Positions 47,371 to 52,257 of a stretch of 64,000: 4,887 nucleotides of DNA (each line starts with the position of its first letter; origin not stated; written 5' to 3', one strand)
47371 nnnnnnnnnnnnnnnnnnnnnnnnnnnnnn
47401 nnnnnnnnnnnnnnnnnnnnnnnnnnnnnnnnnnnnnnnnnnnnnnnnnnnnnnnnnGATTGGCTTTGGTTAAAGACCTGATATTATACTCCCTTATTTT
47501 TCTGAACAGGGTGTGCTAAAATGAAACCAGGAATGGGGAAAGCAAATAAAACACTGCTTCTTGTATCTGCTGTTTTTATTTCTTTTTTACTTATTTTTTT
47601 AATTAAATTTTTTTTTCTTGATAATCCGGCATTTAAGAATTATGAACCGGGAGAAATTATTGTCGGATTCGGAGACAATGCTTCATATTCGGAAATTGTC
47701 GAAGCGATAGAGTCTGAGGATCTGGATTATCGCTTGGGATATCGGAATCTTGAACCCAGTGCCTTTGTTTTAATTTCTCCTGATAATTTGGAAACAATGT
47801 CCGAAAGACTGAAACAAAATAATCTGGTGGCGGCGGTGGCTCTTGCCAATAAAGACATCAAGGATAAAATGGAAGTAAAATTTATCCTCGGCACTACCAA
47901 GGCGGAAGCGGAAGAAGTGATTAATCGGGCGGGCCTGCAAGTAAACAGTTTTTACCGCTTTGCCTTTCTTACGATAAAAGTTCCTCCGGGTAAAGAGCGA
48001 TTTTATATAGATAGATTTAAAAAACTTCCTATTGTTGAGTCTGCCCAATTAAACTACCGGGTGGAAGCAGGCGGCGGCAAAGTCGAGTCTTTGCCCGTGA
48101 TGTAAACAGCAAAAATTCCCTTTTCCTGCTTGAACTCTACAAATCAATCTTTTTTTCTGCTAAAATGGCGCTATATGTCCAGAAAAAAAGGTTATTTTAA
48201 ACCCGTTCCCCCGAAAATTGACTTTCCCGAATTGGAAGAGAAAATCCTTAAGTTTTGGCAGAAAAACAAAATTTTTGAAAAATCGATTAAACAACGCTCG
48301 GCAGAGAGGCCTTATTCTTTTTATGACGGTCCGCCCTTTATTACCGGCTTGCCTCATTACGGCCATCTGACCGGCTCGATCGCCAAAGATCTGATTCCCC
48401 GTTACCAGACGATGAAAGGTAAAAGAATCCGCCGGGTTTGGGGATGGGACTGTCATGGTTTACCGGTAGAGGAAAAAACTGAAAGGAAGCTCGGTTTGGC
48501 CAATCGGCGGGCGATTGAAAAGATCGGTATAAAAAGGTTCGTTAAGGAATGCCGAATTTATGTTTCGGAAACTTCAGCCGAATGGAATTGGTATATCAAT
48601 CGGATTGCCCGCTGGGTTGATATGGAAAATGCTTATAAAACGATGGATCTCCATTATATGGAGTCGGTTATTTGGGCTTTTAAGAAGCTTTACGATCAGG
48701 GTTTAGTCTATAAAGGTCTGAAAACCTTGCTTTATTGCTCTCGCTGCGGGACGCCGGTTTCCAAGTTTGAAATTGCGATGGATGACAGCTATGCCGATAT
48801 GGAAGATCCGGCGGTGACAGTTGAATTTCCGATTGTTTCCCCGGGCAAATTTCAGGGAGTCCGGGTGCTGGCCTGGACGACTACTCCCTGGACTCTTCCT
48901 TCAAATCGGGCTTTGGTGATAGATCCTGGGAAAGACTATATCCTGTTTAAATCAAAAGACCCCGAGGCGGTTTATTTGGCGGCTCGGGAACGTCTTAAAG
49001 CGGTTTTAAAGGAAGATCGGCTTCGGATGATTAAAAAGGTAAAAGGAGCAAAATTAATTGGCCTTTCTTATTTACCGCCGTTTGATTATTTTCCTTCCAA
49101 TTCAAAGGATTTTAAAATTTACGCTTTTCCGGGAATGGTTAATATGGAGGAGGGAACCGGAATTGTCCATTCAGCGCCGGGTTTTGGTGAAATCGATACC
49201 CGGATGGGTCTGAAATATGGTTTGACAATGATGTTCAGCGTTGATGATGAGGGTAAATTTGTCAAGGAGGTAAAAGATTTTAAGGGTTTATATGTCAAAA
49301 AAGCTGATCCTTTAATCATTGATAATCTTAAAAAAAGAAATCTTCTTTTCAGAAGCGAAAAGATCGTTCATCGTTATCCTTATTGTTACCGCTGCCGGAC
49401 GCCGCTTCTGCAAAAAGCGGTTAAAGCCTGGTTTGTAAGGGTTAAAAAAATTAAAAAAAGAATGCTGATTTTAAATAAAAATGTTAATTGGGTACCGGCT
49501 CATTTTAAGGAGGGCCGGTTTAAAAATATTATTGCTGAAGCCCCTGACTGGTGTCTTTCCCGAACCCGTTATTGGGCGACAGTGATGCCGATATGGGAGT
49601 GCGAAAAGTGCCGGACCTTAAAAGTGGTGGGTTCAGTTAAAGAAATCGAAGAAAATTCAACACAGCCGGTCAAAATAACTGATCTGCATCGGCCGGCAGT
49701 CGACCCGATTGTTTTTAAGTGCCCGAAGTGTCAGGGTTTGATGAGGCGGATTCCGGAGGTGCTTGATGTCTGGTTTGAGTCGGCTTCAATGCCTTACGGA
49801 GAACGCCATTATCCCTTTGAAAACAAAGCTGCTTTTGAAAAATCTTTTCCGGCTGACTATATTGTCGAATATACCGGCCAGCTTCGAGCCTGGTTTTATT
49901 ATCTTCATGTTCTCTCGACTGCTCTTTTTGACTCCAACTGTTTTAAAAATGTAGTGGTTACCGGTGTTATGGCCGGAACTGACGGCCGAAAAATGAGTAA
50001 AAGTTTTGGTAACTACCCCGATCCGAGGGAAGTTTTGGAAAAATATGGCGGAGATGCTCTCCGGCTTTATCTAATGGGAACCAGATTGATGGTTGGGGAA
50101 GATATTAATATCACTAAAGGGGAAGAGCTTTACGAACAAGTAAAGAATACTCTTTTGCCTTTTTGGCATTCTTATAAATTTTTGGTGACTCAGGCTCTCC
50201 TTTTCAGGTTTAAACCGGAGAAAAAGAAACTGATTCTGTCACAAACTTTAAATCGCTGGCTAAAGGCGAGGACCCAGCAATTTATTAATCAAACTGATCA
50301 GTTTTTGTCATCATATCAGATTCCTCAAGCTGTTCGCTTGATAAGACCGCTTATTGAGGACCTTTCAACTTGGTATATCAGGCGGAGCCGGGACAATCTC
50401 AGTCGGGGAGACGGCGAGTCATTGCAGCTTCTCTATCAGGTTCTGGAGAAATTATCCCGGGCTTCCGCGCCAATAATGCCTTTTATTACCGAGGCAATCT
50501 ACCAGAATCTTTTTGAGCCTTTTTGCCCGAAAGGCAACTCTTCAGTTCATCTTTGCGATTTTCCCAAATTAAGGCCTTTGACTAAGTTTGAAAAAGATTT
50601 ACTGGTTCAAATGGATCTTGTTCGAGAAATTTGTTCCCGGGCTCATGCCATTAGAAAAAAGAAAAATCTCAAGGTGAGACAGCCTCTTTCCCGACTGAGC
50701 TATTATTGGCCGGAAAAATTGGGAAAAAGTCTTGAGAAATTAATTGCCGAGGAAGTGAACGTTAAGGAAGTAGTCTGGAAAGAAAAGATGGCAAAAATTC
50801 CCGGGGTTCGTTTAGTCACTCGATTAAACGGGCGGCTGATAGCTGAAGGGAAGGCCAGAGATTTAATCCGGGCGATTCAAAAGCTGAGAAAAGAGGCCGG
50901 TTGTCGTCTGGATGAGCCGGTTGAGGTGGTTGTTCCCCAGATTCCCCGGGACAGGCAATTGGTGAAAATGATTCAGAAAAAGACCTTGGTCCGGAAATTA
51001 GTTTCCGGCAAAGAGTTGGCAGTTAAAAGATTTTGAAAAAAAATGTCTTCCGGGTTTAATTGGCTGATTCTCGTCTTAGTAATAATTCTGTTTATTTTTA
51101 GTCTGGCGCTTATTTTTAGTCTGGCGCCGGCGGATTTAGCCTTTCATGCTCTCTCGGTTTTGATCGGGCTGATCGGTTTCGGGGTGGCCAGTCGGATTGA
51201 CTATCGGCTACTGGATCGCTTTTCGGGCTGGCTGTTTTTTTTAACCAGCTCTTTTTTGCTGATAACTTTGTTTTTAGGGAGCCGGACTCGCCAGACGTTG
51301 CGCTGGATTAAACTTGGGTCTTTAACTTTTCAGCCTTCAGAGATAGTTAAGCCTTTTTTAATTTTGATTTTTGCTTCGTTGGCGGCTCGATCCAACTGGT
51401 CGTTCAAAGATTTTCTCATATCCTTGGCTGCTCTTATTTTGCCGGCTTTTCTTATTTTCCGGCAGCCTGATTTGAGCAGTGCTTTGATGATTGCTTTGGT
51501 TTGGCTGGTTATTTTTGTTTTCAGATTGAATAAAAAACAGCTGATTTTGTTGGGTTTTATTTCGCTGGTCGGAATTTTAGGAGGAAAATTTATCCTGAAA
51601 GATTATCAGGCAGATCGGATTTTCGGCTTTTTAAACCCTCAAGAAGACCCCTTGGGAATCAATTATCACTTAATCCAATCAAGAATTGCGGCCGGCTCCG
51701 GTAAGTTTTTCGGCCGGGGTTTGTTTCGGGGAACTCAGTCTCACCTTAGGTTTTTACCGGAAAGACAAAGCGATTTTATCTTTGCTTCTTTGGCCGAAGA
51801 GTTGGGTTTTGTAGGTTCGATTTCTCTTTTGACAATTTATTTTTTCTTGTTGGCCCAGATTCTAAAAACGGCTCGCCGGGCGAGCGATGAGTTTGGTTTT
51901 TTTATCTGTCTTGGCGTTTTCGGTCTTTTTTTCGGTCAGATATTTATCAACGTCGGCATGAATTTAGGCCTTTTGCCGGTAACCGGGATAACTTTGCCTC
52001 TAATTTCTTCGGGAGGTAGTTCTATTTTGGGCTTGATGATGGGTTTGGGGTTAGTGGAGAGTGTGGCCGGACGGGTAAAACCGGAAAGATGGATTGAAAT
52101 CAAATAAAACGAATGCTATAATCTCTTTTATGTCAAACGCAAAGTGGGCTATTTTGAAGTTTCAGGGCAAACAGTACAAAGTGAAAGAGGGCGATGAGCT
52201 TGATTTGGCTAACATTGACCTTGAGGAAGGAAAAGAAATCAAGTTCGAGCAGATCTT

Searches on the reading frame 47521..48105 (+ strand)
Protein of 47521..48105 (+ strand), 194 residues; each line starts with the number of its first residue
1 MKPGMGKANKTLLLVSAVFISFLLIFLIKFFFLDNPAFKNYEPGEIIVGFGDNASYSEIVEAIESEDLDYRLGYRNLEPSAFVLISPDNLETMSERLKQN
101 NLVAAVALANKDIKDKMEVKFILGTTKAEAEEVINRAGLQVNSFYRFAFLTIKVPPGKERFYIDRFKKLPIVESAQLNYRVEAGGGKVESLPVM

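Call 13: search_protein_families(library=pfam, proteins=[window:47521-48105:+], max_evalue=0.001)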
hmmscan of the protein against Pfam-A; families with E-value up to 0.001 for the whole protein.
window:47521-48105:+ (194 aa): 1 family
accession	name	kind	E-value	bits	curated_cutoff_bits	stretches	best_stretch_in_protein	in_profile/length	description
PF22148.1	Fervidolysin_NPro-like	-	0.00013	22.7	21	0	39-106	13-78/81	Fervidolysin N-terminal prodomain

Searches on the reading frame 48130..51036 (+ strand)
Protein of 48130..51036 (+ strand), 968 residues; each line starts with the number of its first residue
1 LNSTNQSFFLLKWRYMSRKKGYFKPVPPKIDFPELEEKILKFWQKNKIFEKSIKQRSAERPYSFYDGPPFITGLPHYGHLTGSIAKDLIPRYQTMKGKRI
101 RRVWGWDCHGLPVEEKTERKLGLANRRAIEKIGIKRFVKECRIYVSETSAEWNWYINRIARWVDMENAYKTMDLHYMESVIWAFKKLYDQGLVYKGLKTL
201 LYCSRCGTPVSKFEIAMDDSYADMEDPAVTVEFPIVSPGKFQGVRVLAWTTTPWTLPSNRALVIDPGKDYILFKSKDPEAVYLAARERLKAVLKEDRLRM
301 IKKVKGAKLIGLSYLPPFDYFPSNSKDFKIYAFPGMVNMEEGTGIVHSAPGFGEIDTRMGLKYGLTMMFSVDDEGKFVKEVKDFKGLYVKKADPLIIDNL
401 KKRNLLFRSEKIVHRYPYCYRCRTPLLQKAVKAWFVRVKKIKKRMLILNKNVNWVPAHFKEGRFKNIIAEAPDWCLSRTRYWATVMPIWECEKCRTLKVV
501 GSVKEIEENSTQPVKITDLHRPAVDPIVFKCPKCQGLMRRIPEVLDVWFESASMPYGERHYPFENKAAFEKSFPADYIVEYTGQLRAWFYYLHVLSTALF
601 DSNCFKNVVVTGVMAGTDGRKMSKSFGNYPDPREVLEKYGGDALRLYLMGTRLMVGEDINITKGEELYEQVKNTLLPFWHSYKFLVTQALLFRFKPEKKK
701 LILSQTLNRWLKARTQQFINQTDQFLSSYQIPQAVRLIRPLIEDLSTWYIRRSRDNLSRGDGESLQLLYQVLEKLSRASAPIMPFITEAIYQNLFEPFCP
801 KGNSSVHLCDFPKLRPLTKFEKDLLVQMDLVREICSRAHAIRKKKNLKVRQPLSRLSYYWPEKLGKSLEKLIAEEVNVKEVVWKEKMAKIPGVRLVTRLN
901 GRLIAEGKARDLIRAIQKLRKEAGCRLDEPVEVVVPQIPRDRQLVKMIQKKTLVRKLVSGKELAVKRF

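Call 13: search_protein_families(library=pfam, proteins=[window:48130-51036:+], max_evalue=0.001)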
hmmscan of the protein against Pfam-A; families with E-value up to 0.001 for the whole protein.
window:48130-51036:+ (968 aa): 5 families
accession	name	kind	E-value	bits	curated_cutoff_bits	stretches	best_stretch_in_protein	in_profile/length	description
PF00133.28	tRNA-synt_1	-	2.9e-124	415.4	22.7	1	38-660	1-412/414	tRNA synthetases class I (I, L, M and V)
PF08264.19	Anticodon_1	-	1.2e-26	93.8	25.1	1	708-854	1-145/148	Anticodon-binding domain of tRNA ligase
PF09334.17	tRNA-synt_1g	-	3.3e-15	56.2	20.1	2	69-208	8-128/391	tRNA synthetases class I (M)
PF19302.4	DUF5915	-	2.7e-07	30.7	27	1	892-946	101-155/195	Domain of unknown function (DUF5915)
PF01406.26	tRNA-synt_1e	-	0.00025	21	27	1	596-651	229-283/301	tRNA synthetases class I (C) catalytic domain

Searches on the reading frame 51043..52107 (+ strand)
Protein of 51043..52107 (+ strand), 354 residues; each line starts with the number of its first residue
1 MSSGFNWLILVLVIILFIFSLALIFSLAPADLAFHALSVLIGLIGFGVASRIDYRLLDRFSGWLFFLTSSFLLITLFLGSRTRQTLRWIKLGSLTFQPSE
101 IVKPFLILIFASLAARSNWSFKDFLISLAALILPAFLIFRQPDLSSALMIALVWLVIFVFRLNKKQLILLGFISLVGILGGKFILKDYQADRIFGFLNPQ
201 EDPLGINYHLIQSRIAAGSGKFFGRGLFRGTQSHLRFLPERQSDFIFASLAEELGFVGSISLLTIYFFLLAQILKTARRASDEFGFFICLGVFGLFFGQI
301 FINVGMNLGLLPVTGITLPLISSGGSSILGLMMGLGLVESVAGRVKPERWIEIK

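Call 13: search_protein_families(library=pfam, proteins=[window:51043-52107:+], max_evalue=0.001)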
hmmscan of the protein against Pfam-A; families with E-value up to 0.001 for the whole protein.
window:51043-52107:+ (354 aa): 1 family
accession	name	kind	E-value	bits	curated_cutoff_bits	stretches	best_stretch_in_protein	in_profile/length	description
PF01098.24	FTSW_RODA_SPOVE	-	2.8e-80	270.4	26.4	1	9-342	10-351/356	Cell cycle protein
